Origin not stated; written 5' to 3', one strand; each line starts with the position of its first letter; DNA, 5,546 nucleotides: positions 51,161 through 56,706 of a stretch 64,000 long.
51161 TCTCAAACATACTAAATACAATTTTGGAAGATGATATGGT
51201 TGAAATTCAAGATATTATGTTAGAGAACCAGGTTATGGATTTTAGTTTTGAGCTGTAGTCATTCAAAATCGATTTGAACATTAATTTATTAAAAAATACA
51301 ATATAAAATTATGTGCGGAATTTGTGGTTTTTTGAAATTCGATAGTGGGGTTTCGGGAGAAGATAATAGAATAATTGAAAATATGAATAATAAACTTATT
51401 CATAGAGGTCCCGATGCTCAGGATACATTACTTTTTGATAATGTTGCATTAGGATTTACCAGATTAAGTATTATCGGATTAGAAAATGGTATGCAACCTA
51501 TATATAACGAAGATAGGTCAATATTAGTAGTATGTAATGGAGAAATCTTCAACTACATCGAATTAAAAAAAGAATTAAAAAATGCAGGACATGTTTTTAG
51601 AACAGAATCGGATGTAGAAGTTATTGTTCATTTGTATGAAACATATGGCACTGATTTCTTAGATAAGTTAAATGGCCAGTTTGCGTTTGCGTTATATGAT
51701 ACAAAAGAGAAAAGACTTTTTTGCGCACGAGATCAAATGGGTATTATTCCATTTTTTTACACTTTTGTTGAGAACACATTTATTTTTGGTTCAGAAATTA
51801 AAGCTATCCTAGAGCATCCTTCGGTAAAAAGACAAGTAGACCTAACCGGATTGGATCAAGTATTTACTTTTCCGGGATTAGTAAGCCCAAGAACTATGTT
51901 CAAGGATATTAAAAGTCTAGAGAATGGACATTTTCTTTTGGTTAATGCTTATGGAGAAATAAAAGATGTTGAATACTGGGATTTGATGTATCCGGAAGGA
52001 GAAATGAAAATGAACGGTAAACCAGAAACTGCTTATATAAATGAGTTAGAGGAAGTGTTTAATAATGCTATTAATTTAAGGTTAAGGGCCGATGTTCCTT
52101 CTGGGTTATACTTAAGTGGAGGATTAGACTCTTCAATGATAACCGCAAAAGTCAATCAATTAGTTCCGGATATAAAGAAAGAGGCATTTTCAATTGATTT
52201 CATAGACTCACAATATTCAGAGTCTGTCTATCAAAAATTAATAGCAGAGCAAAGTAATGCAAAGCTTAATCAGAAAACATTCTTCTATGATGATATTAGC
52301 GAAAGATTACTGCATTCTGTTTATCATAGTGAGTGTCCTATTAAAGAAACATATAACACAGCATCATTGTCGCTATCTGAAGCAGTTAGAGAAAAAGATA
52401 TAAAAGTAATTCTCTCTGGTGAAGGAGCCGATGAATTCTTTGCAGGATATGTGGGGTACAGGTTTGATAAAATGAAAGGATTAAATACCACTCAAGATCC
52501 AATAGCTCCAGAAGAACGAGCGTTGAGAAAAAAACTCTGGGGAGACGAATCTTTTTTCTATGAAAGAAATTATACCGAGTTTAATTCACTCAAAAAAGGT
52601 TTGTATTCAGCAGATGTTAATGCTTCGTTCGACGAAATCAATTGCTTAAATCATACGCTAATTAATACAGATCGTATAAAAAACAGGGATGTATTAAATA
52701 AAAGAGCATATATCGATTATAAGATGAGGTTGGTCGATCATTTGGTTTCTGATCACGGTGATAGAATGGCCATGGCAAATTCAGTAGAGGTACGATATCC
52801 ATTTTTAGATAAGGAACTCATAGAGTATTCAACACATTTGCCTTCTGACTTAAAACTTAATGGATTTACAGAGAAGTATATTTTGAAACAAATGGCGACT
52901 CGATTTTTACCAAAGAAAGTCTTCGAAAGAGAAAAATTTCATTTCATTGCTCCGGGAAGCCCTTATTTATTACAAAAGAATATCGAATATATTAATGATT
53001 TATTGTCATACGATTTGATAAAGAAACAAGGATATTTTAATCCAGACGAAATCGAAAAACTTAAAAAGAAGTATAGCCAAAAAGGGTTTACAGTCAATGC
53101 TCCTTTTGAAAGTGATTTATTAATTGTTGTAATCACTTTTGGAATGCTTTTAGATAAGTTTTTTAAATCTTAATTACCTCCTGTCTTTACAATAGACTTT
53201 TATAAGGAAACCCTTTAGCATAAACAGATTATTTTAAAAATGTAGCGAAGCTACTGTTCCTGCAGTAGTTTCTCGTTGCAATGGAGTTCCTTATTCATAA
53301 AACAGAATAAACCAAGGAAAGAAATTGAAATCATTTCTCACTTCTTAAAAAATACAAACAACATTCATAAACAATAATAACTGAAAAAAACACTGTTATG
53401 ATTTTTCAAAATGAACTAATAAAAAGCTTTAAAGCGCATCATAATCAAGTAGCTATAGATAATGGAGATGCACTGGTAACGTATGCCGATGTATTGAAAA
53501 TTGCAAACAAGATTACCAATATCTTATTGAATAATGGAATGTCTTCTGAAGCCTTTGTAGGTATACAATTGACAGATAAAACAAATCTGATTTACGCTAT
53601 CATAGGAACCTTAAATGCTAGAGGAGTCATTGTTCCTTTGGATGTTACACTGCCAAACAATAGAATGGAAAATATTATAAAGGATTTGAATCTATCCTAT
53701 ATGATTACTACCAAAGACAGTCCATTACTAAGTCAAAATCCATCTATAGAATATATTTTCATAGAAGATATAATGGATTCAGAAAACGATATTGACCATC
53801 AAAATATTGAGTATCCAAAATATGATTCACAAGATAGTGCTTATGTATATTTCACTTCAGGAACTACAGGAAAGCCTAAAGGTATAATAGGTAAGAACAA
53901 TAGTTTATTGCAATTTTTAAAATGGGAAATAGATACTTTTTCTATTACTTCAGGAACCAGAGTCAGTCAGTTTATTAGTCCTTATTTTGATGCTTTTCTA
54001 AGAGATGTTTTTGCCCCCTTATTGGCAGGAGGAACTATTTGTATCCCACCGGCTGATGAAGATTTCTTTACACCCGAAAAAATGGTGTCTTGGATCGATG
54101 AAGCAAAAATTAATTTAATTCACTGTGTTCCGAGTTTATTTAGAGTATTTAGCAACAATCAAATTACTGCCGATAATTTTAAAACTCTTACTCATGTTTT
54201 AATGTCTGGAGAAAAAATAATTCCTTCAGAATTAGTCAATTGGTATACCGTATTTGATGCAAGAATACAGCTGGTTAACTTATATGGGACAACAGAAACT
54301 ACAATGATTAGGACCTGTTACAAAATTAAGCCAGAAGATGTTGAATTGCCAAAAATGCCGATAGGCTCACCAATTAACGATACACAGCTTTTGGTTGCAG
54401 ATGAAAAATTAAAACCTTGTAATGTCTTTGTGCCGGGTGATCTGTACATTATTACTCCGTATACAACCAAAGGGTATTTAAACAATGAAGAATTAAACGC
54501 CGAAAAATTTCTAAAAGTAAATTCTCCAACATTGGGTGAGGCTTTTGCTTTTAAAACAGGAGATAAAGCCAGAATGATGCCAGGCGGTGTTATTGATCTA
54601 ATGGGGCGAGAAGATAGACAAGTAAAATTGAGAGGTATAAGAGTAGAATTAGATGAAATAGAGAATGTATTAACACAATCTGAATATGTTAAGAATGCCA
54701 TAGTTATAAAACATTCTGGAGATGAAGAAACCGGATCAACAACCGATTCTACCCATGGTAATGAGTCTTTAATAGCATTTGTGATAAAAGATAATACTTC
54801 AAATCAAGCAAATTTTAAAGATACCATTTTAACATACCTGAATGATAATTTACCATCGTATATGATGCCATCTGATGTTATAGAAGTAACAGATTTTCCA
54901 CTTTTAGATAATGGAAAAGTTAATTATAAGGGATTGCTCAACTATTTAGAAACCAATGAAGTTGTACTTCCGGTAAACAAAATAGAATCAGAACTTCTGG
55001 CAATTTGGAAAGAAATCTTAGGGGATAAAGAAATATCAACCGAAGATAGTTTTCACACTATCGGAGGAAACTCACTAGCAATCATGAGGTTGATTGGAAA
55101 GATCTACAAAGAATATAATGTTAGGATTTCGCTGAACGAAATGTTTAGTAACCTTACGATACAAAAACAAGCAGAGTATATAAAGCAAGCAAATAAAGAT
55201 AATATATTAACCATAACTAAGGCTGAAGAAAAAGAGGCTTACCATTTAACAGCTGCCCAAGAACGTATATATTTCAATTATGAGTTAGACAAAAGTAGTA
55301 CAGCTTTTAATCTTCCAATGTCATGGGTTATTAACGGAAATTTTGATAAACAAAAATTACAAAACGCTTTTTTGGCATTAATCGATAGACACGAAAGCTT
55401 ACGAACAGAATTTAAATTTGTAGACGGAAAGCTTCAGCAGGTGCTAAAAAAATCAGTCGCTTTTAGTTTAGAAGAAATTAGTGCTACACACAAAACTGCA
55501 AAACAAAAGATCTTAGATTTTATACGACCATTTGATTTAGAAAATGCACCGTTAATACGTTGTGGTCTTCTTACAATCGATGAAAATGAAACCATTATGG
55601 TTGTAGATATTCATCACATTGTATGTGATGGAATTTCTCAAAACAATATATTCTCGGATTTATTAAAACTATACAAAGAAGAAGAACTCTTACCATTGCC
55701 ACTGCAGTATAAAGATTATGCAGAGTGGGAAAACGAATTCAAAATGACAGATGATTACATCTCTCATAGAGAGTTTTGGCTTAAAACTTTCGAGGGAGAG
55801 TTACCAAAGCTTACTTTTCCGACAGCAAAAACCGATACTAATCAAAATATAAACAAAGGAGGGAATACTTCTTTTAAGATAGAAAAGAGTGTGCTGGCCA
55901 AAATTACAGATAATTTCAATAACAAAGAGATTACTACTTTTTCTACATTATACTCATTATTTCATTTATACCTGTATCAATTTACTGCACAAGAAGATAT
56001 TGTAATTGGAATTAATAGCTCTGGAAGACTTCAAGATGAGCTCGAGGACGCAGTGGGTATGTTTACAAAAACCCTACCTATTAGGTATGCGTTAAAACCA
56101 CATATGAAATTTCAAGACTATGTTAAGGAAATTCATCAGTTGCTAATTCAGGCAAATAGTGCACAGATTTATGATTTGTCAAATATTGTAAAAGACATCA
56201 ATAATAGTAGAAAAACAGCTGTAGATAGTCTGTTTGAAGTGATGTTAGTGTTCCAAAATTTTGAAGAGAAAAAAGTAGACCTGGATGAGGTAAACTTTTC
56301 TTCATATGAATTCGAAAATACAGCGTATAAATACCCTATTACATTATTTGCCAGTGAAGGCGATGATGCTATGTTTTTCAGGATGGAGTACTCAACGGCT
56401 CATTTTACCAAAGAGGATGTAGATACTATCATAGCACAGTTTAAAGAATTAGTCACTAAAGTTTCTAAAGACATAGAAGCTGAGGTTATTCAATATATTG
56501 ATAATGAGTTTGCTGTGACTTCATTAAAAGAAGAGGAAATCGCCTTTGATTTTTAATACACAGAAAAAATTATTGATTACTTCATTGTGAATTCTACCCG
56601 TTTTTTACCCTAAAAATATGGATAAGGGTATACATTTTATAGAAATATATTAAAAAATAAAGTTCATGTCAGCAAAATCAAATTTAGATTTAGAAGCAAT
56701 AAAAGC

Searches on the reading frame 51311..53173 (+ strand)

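Call 6: search_protein_families(library=pfam, proteins=[window:51311-53173:+])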
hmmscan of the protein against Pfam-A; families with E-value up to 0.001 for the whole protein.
window:51311-53173:+ (620 aa): 4 families
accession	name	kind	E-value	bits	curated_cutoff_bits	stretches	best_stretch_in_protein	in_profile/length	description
PF00733.27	Asn_synthase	-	1e-67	229.7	21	1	245-590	1-333/354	Asparagine synthase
PF13537.11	GATase_7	-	1.3e-43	148.3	25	1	50-167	2-122/123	Glutamine amidotransferase domain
PF13522.11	GATase_6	-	1.4e-35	122.6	27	1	34-162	1-130/130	Glutamine amidotransferase domain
PF12481.13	DUF3700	-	2e-06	27.9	27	1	96-161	98-170/228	Aluminium induced protein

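Call 7: search_protein_families(library=ncbifam, proteins=[window:51311-53173:+])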
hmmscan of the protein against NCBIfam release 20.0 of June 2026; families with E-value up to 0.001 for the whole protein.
window:51311-53173:+ (620 aa): 9 families
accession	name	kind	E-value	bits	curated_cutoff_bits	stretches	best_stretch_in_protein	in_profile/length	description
TIGR01536.1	asn_synth_AEB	equivalog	1.4e-133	446.6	267.1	1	2-545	1-517/517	asparagine synthase (glutamine-hydrolyzing)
TIGR03108.1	eps_aminotran_1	hypoth_equivalog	2.8e-125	419.4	816.9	2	1-389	1-383/628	XrtA/PEP-CTERM system amidotransferase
TIGR03104.1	trio_amidotrans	equivalog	3.5e-105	352.5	570.1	1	1-589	1-565/589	N-acetylglutaminylglutamine amidotransferase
NF006949.0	PRK09431.1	equivalog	1.3e-87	294.6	499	3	1-169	1-168/554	asparagine synthase B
NF033535.1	lass_lactam_cya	exception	2.9e-72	244.2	525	2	1-377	1-376/668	lasso peptide isopeptide bond-forming cyclase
TIGR01135.1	glmS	equivalog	2.9e-14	52.5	418.05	1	43-170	64-201/607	glutamine--fructose-6-phosphate transaminase (isomerizing)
NF001484.0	PRK00331.1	subfamily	5.4e-14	51.5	381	1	42-169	64-201/601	isomerizing glutamine--fructose-6-phosphate transaminase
TIGR01134.1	purF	equivalog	4.5e-12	46.1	350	1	20-167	40-200/432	amidophosphoribosyltransferase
NF033561.1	macrolact_Ik_Al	subfamily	3.6e-08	32.5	300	1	131-286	88-236/561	albusnodin/ikarugamycin family macrolactam cyclase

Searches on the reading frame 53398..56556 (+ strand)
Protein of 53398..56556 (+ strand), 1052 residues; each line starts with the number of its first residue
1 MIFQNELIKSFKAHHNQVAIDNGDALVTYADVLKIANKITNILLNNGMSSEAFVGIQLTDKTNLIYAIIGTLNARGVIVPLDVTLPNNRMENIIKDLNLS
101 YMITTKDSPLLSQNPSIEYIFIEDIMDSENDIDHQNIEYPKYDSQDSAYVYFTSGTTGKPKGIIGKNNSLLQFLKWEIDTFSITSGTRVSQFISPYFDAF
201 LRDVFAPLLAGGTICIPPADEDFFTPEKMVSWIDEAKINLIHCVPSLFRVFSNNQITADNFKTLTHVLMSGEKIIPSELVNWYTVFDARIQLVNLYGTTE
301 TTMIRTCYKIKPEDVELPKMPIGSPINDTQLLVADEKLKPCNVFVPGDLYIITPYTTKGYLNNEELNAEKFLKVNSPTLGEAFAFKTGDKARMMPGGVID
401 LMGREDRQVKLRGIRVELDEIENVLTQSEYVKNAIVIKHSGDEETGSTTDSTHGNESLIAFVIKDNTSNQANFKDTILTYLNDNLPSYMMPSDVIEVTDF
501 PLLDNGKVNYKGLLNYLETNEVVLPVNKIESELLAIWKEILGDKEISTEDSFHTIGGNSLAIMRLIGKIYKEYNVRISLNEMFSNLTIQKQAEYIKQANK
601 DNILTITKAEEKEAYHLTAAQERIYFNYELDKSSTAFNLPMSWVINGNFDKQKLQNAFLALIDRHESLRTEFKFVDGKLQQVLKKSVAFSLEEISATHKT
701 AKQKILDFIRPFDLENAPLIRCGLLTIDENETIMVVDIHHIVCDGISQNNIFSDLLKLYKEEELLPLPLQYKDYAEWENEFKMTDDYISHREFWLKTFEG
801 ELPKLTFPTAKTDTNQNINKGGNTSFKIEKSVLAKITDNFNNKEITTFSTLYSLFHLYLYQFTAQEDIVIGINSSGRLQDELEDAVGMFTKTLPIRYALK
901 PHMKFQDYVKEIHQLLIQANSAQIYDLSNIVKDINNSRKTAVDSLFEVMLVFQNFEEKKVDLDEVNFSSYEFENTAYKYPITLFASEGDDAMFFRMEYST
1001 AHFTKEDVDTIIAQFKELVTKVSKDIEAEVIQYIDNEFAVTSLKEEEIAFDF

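Call 6: search_protein_families(library=pfam, proteins=[window:53398-56556:+])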
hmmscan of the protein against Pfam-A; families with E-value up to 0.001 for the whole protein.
window:53398-56556:+ (1052 aa): 4 families
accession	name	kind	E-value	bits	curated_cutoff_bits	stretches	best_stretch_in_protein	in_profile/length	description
PF00668.25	Condensation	-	2.7e-96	323.5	30.6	1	613-1030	3-441/456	Condensation domain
PF00501.34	AMP-binding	-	1.6e-57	195.5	29.9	1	12-361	6-384/384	AMP-binding enzyme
PF00550.31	PP-binding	-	1.1e-11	45.3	20.8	1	532-595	2-67/67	Phosphopantetheine attachment site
PF13193.12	AMP-binding_C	-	4.4e-07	31.2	24.5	1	420-507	1-76/76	AMP-binding enzyme C-terminal domain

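Call 21: find_encoding_contigs(protein=window:53398-56556:+, flank=10000, max_places=2)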
Protein window:53398-56556:+ (1052 aa): no gene with exactly this product is on record in the collection.
